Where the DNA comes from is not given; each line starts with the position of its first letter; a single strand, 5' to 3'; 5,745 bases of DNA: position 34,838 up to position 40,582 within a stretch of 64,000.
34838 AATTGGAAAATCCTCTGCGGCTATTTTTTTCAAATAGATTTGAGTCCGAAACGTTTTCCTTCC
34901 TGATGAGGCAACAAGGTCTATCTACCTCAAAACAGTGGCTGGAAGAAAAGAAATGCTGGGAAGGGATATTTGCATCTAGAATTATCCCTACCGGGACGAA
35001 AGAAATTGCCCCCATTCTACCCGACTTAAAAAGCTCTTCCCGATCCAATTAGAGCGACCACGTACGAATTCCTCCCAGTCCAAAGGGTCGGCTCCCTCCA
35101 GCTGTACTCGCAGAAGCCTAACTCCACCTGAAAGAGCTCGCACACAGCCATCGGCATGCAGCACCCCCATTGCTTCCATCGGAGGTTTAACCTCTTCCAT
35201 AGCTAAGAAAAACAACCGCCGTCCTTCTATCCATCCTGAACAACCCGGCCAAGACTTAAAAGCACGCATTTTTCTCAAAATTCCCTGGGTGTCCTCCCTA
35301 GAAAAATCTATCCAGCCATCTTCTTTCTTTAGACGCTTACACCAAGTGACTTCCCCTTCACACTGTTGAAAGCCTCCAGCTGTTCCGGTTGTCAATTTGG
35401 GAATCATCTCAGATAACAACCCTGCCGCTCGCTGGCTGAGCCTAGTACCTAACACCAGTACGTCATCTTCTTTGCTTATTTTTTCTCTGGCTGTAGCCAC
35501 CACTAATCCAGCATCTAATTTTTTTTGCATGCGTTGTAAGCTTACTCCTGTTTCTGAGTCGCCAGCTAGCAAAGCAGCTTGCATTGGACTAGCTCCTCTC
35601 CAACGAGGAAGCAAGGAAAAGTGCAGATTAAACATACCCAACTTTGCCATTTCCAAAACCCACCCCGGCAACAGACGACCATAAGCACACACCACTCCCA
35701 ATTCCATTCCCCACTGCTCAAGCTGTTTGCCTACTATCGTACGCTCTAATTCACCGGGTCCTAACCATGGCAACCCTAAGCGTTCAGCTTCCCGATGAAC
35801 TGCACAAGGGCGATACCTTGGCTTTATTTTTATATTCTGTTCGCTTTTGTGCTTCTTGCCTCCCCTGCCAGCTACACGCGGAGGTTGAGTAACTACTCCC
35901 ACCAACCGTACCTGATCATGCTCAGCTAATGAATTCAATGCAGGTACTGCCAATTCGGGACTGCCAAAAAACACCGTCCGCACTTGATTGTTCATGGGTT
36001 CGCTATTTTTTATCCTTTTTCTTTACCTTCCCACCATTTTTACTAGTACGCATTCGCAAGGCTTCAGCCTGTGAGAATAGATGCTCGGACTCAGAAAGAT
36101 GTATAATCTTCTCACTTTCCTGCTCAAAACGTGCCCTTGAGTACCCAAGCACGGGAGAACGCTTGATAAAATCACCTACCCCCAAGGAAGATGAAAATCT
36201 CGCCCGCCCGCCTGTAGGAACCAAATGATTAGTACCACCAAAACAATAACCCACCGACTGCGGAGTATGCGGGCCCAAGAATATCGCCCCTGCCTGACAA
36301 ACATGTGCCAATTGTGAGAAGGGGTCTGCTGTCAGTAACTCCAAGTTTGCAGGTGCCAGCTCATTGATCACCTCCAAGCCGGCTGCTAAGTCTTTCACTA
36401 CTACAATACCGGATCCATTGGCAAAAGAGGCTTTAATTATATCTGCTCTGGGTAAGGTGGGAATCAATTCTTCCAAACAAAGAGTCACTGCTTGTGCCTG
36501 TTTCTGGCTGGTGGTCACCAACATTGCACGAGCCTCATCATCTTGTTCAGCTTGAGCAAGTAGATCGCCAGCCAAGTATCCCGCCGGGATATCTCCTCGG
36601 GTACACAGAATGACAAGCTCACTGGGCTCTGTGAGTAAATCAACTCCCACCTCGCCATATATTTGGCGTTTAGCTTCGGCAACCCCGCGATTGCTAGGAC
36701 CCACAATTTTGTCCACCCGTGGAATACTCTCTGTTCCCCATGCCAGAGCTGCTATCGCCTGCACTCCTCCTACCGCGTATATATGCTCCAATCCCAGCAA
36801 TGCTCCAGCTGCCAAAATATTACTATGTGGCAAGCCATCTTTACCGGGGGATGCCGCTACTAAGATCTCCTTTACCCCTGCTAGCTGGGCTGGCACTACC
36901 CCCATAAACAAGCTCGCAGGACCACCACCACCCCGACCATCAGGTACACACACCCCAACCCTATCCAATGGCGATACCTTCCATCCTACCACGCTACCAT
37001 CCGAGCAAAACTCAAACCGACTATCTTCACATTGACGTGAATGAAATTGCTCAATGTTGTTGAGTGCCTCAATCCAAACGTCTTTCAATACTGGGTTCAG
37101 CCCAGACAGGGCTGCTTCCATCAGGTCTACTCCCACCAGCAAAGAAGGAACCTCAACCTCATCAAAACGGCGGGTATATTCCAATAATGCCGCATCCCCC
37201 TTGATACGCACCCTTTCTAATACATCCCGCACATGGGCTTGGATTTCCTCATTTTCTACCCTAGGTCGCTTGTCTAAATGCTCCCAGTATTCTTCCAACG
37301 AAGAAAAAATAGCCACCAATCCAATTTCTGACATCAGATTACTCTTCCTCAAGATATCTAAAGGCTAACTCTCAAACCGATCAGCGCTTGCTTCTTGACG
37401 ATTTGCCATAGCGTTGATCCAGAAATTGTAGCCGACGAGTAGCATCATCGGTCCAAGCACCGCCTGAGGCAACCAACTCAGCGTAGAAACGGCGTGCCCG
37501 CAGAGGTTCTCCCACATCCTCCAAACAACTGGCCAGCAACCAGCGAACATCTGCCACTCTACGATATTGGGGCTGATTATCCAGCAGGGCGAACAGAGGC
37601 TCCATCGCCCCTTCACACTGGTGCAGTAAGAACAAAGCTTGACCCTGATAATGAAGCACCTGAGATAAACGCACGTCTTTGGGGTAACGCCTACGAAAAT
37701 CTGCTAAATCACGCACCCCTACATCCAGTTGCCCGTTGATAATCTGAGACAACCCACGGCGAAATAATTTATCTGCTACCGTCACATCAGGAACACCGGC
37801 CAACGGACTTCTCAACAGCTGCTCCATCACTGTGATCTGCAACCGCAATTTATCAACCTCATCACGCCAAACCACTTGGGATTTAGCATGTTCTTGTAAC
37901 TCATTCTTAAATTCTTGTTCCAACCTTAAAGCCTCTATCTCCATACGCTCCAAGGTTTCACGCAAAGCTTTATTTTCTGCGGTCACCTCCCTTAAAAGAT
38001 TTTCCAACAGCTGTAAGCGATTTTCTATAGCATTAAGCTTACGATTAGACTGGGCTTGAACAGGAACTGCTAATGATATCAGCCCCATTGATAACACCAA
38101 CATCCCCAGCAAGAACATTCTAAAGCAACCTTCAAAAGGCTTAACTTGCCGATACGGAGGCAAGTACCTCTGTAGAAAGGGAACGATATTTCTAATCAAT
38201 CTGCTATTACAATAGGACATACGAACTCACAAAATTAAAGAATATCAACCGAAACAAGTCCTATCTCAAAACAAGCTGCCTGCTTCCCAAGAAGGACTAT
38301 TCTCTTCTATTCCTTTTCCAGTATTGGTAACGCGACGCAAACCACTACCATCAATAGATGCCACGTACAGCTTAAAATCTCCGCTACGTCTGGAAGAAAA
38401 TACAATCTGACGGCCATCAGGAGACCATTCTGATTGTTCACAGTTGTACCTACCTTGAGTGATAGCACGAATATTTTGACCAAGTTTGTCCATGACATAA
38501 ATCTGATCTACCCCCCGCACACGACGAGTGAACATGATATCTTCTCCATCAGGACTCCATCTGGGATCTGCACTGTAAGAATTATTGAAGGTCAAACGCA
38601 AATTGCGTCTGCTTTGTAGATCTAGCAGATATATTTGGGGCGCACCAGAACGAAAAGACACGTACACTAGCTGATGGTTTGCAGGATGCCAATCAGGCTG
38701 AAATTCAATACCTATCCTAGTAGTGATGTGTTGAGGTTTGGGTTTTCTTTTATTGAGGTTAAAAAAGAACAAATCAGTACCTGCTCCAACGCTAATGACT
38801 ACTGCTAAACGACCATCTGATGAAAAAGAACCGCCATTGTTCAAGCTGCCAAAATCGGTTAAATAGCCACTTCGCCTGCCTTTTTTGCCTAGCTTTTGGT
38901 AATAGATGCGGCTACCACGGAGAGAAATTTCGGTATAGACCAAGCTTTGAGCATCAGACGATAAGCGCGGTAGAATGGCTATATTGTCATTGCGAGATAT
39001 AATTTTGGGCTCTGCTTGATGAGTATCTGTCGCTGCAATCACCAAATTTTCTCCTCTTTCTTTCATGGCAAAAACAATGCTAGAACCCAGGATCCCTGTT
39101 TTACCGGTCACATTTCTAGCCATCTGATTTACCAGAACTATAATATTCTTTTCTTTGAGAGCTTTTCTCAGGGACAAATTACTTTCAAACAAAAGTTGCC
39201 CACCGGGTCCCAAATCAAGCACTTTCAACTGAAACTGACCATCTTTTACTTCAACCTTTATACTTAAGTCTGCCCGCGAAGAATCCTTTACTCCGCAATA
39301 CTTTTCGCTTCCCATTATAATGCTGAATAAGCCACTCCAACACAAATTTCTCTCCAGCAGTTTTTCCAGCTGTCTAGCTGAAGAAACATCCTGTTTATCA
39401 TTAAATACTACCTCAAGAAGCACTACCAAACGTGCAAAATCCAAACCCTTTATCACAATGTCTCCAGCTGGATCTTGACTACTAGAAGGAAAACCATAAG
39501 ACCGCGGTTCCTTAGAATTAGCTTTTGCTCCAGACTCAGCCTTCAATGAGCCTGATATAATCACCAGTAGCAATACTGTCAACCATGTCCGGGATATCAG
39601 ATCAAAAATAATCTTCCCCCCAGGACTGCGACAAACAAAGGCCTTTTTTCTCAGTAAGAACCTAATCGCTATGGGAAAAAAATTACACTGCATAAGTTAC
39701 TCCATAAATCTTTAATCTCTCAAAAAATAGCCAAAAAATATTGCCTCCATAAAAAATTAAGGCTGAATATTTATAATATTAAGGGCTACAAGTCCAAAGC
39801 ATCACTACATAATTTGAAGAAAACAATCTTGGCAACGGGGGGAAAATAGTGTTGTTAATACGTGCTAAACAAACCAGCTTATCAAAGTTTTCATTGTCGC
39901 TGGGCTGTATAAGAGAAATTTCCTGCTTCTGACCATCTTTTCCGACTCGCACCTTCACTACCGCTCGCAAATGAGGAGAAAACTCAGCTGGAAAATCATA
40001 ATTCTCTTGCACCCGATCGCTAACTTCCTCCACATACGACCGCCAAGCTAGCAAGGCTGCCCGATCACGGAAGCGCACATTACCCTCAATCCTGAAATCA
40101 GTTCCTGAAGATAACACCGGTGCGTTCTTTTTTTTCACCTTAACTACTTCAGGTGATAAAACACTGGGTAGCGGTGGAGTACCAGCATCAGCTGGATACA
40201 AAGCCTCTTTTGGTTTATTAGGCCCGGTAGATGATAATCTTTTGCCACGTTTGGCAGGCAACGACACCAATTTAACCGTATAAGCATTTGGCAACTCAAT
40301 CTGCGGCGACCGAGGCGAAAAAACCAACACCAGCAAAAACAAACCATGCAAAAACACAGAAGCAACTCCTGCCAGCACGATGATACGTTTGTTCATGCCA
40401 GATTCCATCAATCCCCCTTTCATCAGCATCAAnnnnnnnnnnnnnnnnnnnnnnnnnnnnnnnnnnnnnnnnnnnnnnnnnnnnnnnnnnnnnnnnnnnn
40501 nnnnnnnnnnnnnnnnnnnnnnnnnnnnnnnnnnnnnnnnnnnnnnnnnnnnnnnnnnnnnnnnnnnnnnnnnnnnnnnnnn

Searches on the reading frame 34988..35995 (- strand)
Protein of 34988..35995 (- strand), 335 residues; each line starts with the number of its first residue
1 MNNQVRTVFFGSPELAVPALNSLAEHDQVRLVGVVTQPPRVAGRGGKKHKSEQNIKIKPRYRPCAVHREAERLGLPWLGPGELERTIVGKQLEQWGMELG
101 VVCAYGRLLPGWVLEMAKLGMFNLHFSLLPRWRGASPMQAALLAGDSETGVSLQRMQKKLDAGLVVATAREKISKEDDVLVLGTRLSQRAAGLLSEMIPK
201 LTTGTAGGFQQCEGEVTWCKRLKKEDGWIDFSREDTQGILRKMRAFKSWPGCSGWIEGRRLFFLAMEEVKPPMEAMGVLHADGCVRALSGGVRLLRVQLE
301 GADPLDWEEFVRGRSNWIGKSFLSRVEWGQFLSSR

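Call 57: search_protein_families(library=pfam, proteins=[window:34988-35995:-], max_evalue=0.00001)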
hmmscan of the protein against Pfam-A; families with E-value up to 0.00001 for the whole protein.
window:34988-35995:- (335 aa): 2 families
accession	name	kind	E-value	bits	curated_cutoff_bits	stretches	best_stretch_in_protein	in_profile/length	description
PF00551.24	Formyl_trans_N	-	3.7e-28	99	26.1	1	7-196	3-179/181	Formyl transferase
PF02911.23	Formyl_trans_C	-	5.7e-11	42.9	21.1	1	221-314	1-99/100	Formyl transferase, C-terminal domain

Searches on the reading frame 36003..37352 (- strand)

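Call 57: search_protein_families(library=pfam, proteins=[window:36003-37352:-], max_evalue=0.00001)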
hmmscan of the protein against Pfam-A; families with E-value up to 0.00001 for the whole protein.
window:36003-37352:- (449 aa): 1 family
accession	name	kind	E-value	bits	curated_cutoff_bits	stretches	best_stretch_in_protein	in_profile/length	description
PF00815.25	Histidinol_dh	-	2.8e-120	402.5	27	1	28-435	2-410/411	Histidinol dehydrogenase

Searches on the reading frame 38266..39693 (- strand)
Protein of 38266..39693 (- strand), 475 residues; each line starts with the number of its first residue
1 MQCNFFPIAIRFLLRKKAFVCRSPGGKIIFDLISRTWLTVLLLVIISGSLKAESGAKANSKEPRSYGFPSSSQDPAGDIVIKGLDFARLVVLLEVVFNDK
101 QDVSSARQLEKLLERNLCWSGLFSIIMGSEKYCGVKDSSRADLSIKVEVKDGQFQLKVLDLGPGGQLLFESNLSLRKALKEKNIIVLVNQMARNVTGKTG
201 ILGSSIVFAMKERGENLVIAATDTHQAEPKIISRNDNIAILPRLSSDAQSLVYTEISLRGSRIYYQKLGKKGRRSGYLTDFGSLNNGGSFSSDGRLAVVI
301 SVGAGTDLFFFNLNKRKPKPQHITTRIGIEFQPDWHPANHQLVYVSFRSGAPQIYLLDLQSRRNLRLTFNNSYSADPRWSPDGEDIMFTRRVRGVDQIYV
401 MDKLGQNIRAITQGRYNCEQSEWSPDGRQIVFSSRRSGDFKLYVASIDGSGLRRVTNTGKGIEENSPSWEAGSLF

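Call 57: search_protein_families(library=pfam, proteins=[window:38266-39693:-], max_evalue=0.00001)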
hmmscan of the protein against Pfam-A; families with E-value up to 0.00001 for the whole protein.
window:38266-39693:- (475 aa): 2 families
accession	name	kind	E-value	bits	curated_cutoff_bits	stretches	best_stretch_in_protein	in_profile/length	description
PF07676.18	PD40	-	1.7e-22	79.2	20.9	2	366-400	3-38/38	WD40-like Beta Propeller Repeat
PF00930.27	DPPIV_N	-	8e-08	31.8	22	0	380-459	244-327/354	Dipeptidyl peptidase IV (DPP IV) N-terminal region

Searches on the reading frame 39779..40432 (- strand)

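Call 57: search_protein_families(library=pfam, proteins=[window:39779-40432:-], max_evalue=0.00001)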
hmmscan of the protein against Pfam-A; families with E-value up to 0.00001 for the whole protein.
window:39779-40432:- (217 aa): 1 family
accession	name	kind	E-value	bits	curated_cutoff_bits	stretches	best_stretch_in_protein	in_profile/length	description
PF13103.11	TonB_2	-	2.4e-10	40.9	22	1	131-201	2-72/85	TonB C terminal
